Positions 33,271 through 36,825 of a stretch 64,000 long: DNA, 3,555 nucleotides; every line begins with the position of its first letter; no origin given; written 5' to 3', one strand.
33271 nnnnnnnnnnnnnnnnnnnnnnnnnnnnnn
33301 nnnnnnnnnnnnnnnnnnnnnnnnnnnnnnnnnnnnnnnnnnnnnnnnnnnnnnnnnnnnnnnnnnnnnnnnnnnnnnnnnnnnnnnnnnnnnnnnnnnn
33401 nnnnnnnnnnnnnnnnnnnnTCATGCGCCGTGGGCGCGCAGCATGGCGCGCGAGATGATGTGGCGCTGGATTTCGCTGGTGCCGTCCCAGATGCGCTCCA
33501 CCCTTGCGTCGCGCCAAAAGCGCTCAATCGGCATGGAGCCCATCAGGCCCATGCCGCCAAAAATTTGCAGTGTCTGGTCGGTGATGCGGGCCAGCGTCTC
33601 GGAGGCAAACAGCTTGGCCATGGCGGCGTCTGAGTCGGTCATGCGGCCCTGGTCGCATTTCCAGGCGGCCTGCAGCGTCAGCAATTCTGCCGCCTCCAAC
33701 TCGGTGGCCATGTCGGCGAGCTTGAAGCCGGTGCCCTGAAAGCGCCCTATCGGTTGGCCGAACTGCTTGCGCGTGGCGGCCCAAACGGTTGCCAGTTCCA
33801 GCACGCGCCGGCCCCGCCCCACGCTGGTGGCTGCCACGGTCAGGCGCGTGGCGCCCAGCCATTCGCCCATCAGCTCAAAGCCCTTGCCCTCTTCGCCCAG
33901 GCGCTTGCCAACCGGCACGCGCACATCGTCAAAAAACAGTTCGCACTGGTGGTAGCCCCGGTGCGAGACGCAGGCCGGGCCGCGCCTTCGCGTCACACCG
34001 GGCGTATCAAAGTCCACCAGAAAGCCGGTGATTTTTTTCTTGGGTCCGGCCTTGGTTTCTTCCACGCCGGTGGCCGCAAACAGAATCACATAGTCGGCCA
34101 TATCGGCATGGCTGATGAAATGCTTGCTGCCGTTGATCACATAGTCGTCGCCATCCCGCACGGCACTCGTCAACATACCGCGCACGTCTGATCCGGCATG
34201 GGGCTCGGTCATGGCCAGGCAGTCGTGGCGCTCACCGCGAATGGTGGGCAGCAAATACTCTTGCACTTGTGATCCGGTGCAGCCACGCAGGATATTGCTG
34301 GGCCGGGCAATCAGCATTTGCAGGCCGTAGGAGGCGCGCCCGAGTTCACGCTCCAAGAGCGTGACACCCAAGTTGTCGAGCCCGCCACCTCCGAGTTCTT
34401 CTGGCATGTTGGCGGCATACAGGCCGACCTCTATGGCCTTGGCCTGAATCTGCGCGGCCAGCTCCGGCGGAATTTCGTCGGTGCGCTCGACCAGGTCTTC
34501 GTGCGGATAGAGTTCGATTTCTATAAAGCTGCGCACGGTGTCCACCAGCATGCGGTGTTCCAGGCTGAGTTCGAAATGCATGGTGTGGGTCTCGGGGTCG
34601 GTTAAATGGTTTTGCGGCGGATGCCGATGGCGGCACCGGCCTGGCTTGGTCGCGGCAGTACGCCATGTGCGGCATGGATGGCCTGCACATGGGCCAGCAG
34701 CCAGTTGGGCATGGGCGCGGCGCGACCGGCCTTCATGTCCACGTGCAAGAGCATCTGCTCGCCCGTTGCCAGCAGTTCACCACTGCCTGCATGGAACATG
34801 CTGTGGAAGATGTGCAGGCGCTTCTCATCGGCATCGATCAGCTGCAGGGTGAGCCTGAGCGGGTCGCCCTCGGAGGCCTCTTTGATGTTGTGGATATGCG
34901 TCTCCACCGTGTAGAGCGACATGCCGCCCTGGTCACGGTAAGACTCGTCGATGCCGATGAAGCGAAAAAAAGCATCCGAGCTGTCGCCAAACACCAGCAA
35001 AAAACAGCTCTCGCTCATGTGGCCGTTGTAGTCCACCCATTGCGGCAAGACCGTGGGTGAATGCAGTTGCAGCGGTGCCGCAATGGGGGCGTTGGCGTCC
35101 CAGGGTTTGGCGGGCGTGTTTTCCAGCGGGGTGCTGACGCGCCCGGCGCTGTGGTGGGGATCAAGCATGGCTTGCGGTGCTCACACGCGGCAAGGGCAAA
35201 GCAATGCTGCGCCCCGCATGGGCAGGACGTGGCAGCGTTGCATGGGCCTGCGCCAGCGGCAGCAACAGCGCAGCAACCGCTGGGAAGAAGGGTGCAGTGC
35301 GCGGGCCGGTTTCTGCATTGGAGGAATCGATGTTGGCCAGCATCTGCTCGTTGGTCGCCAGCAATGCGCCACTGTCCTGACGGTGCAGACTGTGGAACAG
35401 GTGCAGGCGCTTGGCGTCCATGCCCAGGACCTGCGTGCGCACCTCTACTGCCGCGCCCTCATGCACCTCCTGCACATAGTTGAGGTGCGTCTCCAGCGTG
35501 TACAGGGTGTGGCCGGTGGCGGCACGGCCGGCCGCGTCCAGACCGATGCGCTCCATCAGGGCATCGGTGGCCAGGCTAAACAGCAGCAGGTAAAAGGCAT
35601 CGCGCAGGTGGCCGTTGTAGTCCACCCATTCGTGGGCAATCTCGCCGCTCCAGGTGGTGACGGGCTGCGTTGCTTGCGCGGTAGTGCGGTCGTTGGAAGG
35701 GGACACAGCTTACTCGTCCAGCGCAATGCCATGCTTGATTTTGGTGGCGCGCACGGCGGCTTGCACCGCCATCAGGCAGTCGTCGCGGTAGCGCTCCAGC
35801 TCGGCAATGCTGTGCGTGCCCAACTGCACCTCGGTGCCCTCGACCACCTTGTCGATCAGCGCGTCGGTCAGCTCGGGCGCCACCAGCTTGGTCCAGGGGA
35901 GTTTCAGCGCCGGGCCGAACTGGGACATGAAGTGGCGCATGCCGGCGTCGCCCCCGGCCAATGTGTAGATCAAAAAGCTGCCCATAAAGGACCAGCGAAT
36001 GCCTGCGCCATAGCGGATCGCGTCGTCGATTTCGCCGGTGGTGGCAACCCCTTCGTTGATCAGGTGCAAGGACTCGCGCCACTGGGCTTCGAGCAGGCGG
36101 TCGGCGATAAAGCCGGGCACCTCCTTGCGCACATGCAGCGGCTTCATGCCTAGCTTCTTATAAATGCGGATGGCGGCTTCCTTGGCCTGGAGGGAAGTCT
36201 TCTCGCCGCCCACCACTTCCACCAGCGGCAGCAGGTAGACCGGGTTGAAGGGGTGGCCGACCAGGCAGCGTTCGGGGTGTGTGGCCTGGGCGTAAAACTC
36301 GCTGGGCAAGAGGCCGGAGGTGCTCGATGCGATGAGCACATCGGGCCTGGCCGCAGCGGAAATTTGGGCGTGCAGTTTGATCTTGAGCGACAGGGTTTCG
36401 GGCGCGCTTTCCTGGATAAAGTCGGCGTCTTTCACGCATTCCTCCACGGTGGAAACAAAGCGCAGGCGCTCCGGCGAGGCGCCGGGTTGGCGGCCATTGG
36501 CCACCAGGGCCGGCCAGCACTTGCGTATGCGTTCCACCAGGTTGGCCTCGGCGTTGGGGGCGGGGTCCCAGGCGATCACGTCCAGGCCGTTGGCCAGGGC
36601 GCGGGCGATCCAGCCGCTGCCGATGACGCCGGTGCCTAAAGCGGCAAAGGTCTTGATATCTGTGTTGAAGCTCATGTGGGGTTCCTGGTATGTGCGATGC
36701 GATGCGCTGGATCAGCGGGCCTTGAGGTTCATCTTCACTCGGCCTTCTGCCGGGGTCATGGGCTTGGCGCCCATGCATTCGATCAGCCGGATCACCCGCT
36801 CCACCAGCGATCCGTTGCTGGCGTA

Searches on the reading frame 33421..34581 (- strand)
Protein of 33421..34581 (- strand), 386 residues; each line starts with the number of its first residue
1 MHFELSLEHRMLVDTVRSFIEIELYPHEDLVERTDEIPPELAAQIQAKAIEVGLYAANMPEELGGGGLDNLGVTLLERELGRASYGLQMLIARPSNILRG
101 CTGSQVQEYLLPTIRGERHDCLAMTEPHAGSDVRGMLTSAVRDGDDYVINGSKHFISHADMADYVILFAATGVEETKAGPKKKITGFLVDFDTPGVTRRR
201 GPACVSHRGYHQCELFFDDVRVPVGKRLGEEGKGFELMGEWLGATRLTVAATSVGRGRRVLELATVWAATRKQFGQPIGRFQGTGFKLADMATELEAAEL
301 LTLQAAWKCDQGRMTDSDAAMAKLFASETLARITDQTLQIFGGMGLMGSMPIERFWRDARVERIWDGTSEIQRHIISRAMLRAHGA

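Call 19: search_protein_families(library=pfam, proteins=[window:33421-34581:-], max_evalue=0.001)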
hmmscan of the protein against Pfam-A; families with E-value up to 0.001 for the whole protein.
window:33421-34581:- (386 aa): 4 families
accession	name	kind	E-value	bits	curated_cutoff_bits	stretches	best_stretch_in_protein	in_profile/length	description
PF00441.29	Acyl-CoA_dh_1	-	7.3e-49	166.2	22.4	1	232-381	1-150/150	Acyl-CoA dehydrogenase, C-terminal domain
PF02770.24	Acyl-CoA_dh_M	-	3.1e-25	88.6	33.3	1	121-220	1-97/97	Acyl-CoA dehydrogenase, middle domain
PF08028.16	Acyl-CoA_dh_2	-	1.3e-20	74.5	22.7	1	247-367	1-131/134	Acyl-CoA dehydrogenase, C-terminal domain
PF02771.21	Acyl-CoA_dh_N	-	9.7e-17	61.8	22.9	1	8-117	3-113/113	Acyl-CoA dehydrogenase, N-terminal domain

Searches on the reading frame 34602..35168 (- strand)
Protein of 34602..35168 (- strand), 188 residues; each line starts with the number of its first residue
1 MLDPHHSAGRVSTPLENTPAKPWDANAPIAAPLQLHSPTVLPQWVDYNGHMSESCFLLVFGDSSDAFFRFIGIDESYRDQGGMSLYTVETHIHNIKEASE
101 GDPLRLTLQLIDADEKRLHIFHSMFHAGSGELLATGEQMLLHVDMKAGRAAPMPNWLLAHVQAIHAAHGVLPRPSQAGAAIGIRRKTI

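Call 19: search_protein_families(library=pfam, proteins=[window:34602-35168:-], max_evalue=0.001)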
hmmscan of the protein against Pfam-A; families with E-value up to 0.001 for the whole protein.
window:34602-35168:- (188 aa): 1 family
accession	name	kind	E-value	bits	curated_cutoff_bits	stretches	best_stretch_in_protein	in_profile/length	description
PF13279.12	4HBT_2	-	3.1e-33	115.3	25.5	1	40-159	1-120/122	Thioesterase-like superfamily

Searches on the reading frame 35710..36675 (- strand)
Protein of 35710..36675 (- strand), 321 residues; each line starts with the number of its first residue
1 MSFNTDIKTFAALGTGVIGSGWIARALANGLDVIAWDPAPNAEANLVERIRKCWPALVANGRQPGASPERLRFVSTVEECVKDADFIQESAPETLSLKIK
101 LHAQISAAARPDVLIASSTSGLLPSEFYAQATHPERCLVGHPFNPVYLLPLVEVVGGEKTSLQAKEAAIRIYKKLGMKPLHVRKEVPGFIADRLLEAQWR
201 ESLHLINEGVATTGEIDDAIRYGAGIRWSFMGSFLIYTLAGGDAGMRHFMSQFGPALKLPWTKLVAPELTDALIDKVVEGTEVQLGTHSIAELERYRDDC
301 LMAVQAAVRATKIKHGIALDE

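Call 19: search_protein_families(library=pfam, proteins=[window:35710-36675:-], max_evalue=0.001)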
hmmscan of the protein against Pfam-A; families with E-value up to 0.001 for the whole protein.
window:35710-36675:- (321 aa): 2 families
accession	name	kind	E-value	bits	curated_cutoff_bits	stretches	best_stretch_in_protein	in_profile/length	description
PF02737.24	3HCDH_N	-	3.8e-39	134.9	22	1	11-185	3-179/180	3-hydroxyacyl-CoA dehydrogenase, NAD binding domain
PF00725.27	3HCDH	-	1.3e-12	48.5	22.1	1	188-256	1-69/97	3-hydroxyacyl-CoA dehydrogenase, C-terminal domain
